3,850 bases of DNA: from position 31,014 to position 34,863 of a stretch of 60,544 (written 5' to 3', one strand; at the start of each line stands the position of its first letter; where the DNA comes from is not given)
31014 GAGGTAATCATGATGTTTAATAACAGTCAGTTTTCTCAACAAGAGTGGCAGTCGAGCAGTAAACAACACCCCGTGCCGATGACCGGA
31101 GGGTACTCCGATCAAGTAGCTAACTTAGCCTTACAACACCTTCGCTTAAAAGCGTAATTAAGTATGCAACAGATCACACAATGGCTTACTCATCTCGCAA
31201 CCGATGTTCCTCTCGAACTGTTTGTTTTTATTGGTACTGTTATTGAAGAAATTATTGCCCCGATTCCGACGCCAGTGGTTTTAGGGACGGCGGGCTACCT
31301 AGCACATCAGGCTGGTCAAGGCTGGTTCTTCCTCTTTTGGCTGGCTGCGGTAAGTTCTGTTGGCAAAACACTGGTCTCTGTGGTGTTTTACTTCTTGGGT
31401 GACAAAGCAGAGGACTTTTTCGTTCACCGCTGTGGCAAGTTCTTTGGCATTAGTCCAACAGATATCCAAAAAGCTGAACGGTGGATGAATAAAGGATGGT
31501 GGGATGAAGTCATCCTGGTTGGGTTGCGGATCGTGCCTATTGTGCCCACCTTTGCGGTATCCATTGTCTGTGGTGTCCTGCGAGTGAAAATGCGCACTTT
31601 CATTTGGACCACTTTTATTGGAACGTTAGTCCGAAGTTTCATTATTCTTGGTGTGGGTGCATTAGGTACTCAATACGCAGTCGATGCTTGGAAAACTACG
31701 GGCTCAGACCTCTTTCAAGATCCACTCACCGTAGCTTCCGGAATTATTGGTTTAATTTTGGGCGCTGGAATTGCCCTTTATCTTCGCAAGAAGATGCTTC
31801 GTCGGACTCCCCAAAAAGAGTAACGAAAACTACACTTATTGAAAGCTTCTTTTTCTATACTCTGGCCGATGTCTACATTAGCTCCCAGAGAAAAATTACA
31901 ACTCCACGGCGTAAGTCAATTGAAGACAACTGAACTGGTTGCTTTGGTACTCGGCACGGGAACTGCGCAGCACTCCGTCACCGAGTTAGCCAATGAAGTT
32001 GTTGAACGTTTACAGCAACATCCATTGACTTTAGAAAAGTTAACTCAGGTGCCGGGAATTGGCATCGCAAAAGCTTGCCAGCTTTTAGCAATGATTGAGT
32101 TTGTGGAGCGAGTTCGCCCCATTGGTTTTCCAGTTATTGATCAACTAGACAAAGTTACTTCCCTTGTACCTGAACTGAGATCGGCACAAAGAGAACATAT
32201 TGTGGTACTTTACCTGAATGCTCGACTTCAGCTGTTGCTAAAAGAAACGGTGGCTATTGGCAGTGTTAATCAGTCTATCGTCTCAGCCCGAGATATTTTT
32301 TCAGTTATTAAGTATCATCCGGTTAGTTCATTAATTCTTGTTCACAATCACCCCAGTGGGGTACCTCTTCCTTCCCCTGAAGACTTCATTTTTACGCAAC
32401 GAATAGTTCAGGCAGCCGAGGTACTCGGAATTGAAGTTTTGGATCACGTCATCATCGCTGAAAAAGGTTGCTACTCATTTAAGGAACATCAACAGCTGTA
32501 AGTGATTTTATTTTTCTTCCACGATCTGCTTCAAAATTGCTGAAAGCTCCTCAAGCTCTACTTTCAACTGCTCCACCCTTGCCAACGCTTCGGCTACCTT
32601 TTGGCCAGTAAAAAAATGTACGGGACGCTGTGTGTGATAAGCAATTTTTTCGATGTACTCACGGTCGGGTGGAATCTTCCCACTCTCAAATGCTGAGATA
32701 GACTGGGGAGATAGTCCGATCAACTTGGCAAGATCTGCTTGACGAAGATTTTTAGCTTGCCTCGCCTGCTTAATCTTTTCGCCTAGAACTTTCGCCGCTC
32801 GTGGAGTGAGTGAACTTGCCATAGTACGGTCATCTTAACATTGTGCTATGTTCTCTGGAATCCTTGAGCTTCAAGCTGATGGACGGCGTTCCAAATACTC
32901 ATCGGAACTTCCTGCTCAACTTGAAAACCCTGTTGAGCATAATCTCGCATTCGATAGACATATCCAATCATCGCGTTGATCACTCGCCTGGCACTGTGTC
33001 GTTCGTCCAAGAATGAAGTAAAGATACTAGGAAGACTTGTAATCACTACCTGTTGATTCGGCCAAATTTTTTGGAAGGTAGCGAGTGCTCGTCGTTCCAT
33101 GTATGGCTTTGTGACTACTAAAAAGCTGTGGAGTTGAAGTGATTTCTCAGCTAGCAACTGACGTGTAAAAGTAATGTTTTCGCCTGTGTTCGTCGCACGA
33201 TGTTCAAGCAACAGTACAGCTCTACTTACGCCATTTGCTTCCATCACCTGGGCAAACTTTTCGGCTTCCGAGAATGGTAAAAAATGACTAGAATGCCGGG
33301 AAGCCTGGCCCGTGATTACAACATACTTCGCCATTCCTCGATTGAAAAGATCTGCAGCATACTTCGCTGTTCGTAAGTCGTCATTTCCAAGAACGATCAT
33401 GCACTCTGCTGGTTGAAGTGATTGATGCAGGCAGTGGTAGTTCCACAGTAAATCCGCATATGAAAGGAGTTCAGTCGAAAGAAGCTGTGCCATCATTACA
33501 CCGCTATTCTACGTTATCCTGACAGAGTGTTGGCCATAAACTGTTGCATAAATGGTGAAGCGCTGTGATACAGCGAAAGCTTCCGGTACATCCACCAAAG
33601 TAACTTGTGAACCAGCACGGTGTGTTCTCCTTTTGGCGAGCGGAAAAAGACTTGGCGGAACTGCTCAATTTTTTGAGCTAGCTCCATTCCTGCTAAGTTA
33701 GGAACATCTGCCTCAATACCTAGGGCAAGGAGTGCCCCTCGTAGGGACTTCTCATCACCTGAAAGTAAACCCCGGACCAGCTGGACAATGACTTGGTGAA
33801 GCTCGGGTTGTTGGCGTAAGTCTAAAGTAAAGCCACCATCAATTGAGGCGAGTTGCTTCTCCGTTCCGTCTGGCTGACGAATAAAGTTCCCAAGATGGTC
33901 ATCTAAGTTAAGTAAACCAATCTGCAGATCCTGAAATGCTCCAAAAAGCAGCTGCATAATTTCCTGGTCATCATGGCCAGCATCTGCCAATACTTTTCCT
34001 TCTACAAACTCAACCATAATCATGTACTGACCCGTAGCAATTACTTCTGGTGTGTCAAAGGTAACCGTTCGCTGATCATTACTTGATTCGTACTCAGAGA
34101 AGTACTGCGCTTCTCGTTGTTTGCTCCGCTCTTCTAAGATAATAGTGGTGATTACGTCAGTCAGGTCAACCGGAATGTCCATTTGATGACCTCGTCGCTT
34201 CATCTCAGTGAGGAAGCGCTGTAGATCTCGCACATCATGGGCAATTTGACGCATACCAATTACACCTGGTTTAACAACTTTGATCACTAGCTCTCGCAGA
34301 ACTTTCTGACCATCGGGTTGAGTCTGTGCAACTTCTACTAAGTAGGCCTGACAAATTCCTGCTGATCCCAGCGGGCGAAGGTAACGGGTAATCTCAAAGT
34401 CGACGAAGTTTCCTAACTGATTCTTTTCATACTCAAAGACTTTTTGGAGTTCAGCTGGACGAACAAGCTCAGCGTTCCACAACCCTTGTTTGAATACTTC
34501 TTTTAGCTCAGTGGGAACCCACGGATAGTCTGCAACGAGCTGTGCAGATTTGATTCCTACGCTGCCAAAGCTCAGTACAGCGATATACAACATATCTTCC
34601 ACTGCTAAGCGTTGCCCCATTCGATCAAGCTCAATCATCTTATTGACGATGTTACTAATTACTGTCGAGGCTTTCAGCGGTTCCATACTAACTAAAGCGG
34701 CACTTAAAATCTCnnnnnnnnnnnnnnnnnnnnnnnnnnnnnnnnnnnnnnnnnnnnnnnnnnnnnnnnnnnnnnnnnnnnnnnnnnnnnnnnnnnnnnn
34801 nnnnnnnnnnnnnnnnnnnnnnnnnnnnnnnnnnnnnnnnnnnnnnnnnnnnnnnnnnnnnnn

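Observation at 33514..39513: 1999-aa cytoplasmic giant protein fusing an M48-type metalloprotease motif set to an ABC1/UbiB kinase-like domain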

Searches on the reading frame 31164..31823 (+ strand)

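Call 9: search_protein_families(library=pfam, proteins=[window:31164-31823:+], max_evalue=0.001)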
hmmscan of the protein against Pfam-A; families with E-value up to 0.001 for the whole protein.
window:31164-31823:+ (219 aa): 2 families
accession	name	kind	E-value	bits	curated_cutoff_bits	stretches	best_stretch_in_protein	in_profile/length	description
PF09335.16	VTT_dom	-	5e-18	66.2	33.9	1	34-166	1-122/123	VTT domain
PF04346.18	EutH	-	0.00048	19.9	25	1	119-214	166-260/351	Ethanolamine utilisation protein, EutH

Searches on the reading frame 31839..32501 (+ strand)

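Call 9: search_protein_families(library=pfam, proteins=[window:31839-32501:+], max_evalue=0.001)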
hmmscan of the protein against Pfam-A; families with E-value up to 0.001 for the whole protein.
window:31839-32501:+ (220 aa): 2 families
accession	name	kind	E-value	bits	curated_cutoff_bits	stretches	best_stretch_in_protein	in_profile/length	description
PF04002.20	RadC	-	6.2e-34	117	22.1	1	105-217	6-119/121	RadC-like JAB domain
PF20582.4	UPF0758_N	-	7.2e-15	55.3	27.1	1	15-80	9-77/77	UPF0758 N-terminal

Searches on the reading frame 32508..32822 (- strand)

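Call 9: search_protein_families(library=pfam, proteins=[window:32508-32822:-], max_evalue=0.001)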
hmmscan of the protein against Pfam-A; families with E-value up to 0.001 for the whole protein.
window:32508-32822:- (104 aa): 4 families
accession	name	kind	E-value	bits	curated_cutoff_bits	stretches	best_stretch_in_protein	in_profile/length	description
PF01381.28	HTH_3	-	1.1e-13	51.4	23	1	17-61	1-45/55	Helix-turn-helix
PF13560.12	HTH_31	-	1.2e-10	41.9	27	1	13-61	2-51/64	Helix-turn-helix domain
PF12844.13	HTH_19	-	4.2e-09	36.6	30.2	1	14-61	1-48/64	Helix-turn-helix domain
PF13443.12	HTH_26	-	3.2e-05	24.5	22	1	16-63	1-49/63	Cro/C1-type HTH DNA-binding domain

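Call 19: search_protein_families(library=padloc, proteins=[window:32508-32822:-], max_evalue=1)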
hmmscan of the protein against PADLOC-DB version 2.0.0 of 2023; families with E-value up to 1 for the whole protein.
window:32508-32822:- (104 aa): 21 families
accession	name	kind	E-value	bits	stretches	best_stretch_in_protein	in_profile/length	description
PDLC03952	RmrA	-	2.9e-15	54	1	9-77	19-87/395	-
PDLC03947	RmrA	-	2.2e-13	47.8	1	8-78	7-77/383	-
PDLC03949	RmrA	-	1.4e-11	41.9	1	15-78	5-68/363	-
PDLC02926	HTH_VI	-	1.9e-11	42.1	1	13-71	2-60/92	-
PDLC03944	RmrA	-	9.6e-11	39.4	1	11-76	5-70/384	-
PDLC03954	RmrA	-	1.7e-10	38.4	1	11-76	9-74/380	-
PDLC03951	RmrA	-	3.6e-10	37.4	1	14-76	10-72/400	-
PDLC03948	RmrA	-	4.6e-09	33.6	1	13-79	9-75/397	-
PDLC03946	RmrA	-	1e-08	32.4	1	15-78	5-68/357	-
PDLC04142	capH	-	3.1e-08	32.6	1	11-94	5-84/103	capH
PDLC03955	RmrA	-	3.1e-08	31.3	1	15-79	23-87/371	-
PDLC03953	RmrA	-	8.1e-08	29.9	1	12-74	5-67/373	-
PDLC03956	RmrA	-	1.8e-06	25.3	1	12-74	8-71/399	-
PDLC03945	RmrA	-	2.1e-06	25.1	1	13-86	3-76/394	-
PDLC03943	RmrA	-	0.0002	18.5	1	14-75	4-65/370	-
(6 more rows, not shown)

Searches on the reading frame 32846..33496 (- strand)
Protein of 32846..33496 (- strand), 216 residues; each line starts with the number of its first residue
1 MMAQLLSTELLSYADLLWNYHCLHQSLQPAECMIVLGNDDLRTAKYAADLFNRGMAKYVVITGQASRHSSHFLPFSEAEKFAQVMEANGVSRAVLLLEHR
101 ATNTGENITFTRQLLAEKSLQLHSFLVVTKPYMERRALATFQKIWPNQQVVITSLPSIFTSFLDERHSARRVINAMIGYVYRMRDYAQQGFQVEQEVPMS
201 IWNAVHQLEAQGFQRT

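Call 9: search_protein_families(library=pfam, proteins=[window:32846-33496:-], max_evalue=0.001)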
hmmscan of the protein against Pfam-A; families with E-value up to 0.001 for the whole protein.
window:32846-33496:- (216 aa): 1 family
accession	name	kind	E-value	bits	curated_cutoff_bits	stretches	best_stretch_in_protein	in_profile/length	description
PF02698.23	DUF218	-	1.4e-19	70.8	27.6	1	32-157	2-109/133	DUF218 domain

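Call 19: search_protein_families(library=padloc, proteins=[window:32846-33496:-], max_evalue=1)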
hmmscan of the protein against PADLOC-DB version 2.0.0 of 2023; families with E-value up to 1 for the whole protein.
window:32846-33496:- (216 aa): 0 families

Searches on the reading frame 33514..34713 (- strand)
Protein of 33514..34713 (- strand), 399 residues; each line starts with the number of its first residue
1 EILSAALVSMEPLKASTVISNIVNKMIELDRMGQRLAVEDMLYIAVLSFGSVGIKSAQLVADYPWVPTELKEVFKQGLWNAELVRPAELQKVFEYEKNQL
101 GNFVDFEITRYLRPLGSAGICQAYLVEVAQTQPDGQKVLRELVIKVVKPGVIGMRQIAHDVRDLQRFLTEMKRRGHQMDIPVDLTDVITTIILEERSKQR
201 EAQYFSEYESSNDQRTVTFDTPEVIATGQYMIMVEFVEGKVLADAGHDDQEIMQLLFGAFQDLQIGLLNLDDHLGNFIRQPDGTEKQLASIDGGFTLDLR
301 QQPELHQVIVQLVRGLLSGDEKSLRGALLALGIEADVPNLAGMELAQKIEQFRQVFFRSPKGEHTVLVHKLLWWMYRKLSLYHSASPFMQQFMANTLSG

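Call 11: search_solved_structures(query=window:33514-34713:-, max_evalue=10, show_alignments=2)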
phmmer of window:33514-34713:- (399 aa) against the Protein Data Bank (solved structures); distinct sequences matched with E-value up to 10: 1.
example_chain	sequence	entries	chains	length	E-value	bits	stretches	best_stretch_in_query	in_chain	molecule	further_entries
5yjz_A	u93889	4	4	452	1.4e-05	27.5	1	49-299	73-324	Probable conserved ATP-binding protein ABC transporter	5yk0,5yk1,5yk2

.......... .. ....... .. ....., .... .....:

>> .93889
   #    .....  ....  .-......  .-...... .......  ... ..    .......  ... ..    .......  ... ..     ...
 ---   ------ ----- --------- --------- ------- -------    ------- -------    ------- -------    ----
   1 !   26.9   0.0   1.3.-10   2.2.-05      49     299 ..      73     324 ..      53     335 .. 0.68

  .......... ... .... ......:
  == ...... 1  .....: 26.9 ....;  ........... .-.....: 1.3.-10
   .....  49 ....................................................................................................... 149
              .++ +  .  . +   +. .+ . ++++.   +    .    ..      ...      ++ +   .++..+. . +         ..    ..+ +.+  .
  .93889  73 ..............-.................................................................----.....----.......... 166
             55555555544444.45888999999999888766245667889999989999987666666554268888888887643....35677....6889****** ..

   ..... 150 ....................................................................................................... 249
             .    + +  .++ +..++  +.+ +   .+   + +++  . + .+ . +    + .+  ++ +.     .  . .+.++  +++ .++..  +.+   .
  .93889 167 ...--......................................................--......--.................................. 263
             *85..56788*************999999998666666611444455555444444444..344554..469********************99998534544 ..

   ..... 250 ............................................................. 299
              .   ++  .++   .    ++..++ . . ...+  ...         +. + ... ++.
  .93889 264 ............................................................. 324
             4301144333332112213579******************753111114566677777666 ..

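Call 18: search_protein_families(library=pfam, proteins=[window:33517-34713:-], max_evalue=10)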
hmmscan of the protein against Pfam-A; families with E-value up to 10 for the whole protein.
window:33517-34713:- (399 aa): 3 families
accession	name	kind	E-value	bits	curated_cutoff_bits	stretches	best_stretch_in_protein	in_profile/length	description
PF18715.7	Phage_spike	-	0.084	13.3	28.2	1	216-229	12-25/53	Phage spike trimer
PF18367.6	Rv2175c_C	-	0.12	12.9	26.4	1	241-259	10-28/56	Rv2175c C-terminal domain of unknown function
PF06176.17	WaaY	-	0.15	12.1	20.3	1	229-283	117-172/229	Lipopolysaccharide core biosynthesis protein (WaaY)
